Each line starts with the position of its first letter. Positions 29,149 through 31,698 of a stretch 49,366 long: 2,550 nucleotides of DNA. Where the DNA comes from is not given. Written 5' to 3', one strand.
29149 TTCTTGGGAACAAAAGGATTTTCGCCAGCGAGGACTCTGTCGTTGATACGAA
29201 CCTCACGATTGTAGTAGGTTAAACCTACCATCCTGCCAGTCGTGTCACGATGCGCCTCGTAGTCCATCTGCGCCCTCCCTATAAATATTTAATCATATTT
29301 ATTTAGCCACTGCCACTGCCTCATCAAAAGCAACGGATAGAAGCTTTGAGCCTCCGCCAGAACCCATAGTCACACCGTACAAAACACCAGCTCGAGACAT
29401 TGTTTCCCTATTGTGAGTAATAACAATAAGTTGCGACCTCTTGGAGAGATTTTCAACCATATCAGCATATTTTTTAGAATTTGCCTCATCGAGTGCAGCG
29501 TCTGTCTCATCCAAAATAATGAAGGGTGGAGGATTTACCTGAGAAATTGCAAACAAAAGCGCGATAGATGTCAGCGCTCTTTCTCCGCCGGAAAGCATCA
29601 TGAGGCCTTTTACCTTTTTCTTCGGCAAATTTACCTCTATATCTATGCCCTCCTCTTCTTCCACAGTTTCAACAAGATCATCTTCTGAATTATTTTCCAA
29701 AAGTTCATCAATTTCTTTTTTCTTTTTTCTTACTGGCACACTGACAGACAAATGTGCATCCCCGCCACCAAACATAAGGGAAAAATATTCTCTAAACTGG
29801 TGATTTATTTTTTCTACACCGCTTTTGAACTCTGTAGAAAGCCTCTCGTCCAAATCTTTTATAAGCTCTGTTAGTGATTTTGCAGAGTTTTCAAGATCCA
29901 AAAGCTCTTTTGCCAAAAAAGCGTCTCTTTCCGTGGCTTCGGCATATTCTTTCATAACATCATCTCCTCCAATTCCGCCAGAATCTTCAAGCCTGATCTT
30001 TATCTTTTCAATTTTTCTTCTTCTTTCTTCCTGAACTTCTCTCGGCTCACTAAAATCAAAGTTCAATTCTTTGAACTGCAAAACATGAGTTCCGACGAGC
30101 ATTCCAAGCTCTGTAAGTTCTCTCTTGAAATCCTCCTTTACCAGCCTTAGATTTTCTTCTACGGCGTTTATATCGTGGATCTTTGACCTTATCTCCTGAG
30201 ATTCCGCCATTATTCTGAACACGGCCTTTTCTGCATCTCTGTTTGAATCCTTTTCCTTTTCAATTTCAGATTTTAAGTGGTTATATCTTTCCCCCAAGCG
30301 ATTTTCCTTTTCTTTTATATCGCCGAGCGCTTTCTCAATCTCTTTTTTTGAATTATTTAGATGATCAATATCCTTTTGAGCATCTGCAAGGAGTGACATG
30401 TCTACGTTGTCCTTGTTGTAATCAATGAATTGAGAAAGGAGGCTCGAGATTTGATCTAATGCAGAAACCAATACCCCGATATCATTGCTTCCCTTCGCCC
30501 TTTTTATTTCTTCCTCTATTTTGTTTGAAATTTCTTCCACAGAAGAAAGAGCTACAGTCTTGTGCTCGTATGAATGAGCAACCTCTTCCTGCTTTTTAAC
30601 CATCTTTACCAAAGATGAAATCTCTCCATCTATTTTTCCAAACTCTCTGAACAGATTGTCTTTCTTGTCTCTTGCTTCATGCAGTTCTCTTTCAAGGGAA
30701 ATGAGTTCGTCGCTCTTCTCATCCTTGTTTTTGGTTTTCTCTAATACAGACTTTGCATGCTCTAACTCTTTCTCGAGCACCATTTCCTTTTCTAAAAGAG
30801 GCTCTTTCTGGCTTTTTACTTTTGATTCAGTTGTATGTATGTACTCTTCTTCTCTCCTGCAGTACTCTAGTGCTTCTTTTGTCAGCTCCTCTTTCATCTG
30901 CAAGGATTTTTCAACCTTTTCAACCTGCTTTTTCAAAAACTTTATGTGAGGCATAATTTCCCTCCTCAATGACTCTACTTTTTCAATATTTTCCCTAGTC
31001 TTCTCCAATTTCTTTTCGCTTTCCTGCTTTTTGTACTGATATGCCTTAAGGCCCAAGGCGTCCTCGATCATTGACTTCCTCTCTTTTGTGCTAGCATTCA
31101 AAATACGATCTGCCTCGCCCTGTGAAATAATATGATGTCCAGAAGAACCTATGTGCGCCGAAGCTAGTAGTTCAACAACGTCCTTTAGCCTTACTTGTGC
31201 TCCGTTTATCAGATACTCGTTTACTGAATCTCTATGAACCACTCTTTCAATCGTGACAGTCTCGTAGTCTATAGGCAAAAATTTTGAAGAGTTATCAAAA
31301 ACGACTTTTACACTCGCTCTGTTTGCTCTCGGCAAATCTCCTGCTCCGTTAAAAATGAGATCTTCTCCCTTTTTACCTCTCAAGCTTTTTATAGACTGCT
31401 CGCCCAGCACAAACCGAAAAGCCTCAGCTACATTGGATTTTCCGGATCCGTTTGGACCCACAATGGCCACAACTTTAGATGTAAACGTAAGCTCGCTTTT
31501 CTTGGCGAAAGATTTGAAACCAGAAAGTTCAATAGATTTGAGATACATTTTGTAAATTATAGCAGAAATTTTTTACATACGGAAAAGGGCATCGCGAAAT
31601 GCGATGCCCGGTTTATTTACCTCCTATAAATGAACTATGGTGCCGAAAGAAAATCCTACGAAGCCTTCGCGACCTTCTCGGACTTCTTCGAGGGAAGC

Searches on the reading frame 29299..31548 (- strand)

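Call 97: search_protein_families(library=pfam, proteins=[window:29299-31548:-], max_evalue=0.00001)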
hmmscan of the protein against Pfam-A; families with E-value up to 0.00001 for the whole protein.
window:29299-31548:- (749 aa): 4 families
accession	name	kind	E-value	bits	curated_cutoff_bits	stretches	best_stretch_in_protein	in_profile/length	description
PF02463.25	SMC_N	-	2.5e-67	227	40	1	2-731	1-216/220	RecF/RecN/SMC N terminal domain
PF13476.12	AAA_23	-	1.9e-11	45.4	27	1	5-289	1-193/201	AAA domain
PF13304.12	AAA_21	-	5.9e-08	33.6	27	0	27-57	2-30/304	AAA domain, putative AbiEii toxin, Type IV TA system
PF13175.12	AAA_15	-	1.4e-06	28.7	32.1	1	1-406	1-258/374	AAA ATPase domain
